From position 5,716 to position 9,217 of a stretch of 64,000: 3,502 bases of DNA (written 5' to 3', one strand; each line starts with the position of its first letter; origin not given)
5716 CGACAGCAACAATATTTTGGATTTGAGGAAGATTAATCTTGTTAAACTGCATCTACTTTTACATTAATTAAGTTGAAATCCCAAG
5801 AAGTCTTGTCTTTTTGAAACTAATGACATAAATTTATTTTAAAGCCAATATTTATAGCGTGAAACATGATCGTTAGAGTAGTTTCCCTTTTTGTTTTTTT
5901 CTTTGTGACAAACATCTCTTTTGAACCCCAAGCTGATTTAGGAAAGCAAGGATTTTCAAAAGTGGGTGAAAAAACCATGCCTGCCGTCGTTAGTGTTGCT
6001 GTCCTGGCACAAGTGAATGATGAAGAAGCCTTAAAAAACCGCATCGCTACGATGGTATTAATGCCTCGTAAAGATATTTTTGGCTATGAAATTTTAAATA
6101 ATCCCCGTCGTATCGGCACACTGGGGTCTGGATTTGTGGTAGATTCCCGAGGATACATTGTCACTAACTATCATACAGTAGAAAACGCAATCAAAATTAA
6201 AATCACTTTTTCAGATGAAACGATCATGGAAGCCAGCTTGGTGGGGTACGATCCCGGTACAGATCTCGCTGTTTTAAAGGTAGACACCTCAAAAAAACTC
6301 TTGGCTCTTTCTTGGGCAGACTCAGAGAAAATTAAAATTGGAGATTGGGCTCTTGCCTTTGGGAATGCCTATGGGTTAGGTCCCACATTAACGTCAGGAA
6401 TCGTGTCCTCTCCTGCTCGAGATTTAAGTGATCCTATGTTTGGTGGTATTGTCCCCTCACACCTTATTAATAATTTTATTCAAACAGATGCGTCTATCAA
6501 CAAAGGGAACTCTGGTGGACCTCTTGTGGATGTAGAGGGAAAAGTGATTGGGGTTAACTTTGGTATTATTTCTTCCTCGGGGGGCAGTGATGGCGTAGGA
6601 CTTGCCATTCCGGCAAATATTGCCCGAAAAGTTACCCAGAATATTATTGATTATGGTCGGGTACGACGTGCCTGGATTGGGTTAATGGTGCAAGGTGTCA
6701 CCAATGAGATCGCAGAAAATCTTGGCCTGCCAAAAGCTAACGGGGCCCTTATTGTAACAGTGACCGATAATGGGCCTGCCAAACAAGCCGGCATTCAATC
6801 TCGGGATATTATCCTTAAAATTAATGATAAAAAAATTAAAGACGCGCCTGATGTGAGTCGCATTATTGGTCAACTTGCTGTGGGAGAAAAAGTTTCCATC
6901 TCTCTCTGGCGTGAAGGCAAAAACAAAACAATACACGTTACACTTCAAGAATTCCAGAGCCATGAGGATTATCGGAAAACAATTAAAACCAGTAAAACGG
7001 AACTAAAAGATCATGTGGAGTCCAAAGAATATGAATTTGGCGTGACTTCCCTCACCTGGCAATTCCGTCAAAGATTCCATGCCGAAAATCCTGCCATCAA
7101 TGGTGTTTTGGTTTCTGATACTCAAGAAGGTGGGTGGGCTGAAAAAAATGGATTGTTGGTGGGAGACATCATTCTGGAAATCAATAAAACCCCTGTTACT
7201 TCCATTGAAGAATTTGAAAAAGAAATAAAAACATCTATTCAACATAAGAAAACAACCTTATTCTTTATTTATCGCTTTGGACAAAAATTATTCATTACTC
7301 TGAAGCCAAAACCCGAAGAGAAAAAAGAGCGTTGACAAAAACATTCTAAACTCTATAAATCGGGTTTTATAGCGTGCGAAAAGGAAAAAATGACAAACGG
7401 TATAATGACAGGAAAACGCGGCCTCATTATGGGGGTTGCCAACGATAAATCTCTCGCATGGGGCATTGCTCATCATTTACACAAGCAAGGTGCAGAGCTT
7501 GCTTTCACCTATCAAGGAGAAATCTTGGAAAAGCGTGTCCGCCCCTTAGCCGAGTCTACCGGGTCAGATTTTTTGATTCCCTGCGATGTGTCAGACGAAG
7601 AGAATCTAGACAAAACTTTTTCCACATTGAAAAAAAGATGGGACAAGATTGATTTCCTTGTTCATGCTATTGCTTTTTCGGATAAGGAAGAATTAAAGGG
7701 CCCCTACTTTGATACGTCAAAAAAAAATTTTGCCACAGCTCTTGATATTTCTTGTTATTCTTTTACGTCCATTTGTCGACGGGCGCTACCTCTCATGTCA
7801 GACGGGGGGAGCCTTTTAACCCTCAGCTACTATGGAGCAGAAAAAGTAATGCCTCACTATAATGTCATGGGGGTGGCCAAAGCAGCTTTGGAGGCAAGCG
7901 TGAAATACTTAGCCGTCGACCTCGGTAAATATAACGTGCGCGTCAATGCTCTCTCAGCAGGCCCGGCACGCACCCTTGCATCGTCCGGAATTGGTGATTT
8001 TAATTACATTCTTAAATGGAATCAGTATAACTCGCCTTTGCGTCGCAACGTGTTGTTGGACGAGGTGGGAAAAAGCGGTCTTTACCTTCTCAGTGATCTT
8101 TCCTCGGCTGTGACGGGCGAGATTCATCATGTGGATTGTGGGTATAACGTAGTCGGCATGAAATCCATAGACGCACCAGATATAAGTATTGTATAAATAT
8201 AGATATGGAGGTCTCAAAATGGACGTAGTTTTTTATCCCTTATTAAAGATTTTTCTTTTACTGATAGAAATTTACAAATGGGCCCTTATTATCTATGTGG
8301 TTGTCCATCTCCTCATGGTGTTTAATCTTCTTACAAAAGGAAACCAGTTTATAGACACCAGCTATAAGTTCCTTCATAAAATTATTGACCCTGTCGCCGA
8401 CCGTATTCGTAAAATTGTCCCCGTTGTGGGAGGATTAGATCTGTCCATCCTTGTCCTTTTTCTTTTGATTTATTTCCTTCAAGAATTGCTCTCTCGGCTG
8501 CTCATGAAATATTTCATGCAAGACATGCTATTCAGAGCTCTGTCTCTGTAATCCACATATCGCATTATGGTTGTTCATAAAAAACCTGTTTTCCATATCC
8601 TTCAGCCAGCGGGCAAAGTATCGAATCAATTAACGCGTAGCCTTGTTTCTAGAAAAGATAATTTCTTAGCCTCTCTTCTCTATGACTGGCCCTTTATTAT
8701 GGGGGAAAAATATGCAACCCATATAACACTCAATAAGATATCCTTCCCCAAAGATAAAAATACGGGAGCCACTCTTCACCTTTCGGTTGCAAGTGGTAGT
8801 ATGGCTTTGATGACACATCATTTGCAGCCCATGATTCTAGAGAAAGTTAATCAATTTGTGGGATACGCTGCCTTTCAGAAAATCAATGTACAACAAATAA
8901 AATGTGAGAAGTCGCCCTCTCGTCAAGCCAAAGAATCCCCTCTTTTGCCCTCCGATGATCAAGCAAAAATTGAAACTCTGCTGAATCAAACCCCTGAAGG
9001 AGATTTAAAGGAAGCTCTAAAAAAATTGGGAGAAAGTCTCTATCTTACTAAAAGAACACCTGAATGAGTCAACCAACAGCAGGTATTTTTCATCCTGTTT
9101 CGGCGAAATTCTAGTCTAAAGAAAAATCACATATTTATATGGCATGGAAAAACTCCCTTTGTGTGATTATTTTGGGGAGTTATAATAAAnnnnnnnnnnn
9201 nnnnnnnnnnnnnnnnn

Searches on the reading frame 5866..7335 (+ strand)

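Call 51: search_protein_families(library=pfam, proteins=[window:5866-7335:+], max_evalue=0.0001)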
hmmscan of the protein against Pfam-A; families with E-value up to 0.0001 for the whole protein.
window:5866-7335:+ (489 aa): 5 families
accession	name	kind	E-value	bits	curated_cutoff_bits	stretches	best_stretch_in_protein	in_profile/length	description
PF13365.12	Trypsin_2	-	1.9e-31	110.2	27.6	1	87-230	1-144/144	Trypsin-like peptidase domain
PF13180.12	PDZ_2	-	5.8e-24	84.6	27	2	277-360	9-80/80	PDZ domain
PF17820.7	PDZ_6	-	1.4e-20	73.2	27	2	296-349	2-54/54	PDZ domain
PF00595.29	PDZ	-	1.7e-16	60.8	23.2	2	411-456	24-69/81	PDZ domain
PF00089.32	Trypsin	-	2e-15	57.7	20.6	1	86-252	26-215/220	Trypsin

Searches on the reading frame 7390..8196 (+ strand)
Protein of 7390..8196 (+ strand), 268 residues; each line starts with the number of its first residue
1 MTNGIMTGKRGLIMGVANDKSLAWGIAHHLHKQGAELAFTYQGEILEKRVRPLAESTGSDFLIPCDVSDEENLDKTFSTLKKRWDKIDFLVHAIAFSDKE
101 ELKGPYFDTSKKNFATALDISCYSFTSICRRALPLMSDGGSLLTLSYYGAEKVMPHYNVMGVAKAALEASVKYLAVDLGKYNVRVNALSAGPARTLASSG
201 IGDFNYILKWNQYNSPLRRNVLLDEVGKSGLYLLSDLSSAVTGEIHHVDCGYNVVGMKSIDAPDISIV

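Call 51: search_protein_families(library=pfam, proteins=[window:7390-8196:+], max_evalue=0.0001)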
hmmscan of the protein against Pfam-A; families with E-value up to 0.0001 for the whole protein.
window:7390-8196:+ (268 aa): 2 families
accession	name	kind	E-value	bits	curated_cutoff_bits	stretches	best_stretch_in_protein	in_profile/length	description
PF13561.12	adh_short_C2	-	1.5e-89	300.1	27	1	15-253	1-236/236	Enoyl-(Acyl carrier protein) reductase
PF00106.31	adh_short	-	1.1e-19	71.1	26.6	1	22-196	12-185/195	short chain dehydrogenase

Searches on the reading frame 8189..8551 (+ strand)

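Call 51: search_protein_families(library=pfam, proteins=[window:8189-8551:+], max_evalue=0.0001)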
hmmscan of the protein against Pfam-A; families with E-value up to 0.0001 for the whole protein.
window:8189-8551:+ (120 aa): 1 family
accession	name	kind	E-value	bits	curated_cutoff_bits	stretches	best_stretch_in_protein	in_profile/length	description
PF02325.22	YGGT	-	8.2e-14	52.2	27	1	24-101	2-70/70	YGGT family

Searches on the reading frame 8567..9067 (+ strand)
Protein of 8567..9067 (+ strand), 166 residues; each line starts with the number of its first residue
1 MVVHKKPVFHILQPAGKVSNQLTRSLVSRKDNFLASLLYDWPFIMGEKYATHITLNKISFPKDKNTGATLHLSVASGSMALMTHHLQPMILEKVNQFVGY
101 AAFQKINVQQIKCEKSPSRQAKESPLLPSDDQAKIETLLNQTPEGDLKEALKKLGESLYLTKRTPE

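Call 51: search_protein_families(library=pfam, proteins=[window:8567-9067:+], max_evalue=0.0001)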
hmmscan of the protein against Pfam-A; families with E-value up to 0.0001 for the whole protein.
window:8567-9067:+ (166 aa): 1 family
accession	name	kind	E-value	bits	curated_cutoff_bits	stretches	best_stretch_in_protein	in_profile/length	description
PF05258.17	DciA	-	1.4e-10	41.7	24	1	20-108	7-89/89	Dna[CI] antecedent, DciA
